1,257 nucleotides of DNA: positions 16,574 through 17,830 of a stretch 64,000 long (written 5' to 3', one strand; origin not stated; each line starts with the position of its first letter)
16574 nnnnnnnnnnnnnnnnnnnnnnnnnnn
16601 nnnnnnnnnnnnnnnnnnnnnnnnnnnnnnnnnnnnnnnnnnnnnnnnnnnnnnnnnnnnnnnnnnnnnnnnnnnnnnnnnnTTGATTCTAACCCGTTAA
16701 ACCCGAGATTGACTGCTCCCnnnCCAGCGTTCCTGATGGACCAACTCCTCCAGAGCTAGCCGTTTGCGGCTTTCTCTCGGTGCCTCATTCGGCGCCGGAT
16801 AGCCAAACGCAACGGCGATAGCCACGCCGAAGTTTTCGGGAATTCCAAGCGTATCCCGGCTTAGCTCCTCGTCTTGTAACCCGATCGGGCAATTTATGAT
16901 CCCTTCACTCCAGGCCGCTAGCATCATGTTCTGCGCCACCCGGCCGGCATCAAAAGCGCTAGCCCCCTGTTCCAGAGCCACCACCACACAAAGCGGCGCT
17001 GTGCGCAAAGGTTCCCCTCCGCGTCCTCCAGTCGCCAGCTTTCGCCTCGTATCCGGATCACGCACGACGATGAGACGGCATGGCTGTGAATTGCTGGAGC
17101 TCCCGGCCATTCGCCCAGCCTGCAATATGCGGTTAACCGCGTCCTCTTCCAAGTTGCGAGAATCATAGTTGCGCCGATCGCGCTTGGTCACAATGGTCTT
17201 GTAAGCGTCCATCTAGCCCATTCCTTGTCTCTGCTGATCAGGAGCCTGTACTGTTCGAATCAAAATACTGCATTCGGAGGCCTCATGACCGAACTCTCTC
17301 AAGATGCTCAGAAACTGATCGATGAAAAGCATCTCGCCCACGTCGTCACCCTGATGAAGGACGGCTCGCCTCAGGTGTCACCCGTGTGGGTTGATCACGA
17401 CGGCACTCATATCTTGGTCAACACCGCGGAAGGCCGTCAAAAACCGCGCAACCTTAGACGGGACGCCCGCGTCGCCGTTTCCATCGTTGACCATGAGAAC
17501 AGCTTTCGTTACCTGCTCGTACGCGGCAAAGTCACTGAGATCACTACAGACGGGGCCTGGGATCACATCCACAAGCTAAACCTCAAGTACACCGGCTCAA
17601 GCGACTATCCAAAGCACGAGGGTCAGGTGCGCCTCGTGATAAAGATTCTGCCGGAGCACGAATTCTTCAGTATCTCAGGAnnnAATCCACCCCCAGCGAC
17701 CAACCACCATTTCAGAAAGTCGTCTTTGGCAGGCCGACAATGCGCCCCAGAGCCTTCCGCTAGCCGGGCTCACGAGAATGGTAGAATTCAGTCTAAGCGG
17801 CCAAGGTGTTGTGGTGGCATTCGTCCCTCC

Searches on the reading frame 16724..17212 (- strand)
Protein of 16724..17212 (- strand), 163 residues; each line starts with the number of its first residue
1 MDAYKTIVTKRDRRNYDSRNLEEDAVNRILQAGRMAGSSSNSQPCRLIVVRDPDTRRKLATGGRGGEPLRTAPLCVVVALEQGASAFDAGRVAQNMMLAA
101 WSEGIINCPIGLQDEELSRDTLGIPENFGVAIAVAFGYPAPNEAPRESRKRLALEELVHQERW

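Call 39: search_protein_families(library=ncbifam, proteins=[window:16724-17212:-], max_evalue=0.00001)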
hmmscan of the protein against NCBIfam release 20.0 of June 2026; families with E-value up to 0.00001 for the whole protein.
window:16724-17212:- (163 aa): 4 families
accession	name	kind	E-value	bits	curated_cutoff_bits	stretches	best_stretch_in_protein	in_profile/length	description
NF008033.1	PRK10765.1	equivalog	3.4e-12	46.3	223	1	5-61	6-62/240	oxygen-insensitive NADPH nitroreductase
TIGR02476.1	BluB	equivalog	1.5e-11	44.1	150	1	4-59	10-65/205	5,6-dimethylbenzimidazole synthase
NF003768.0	PRK05365.1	equivalog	5.2e-09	35.9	152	1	10-81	21-94/200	malonic semialdehyde reductase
TIGR03553.1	F420_FbiB_CTERM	equivalog_domain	2.2e-07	30.8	249.55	0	89-150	123-186/194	F420 biosynthesis protein FbiB, C-terminal domain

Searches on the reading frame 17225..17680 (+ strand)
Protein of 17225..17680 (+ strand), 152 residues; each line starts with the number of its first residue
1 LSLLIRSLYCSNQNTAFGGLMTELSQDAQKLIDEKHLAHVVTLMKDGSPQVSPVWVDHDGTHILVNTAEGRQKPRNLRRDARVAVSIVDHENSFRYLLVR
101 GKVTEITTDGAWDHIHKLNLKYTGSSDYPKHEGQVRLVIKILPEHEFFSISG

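Call 39: search_protein_families(library=ncbifam, proteins=[window:17225-17680:+], max_evalue=0.00001)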
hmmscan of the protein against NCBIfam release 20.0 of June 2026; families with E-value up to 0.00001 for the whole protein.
window:17225-17680:+ (152 aa): 3 families
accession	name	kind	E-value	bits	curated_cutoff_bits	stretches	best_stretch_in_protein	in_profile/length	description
TIGR03618.1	Rv1155_F420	subfamily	1.7e-30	105.8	79.05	1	29-145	2-124/127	TIGR03618 family F420-dependent PPOX class oxidoreductase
TIGR03666.1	Rv2061_F420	subfamily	9.1e-10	38.3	84.9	1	32-93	9-70/132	PPOX class F420-dependent oxidoreductase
TIGR03667.1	Rv3369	hypoth_equivalog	1.5e-08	34.6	125.3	1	27-123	6-102/130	TIGR03667 family PPOX class F420-dependent oxidoreductase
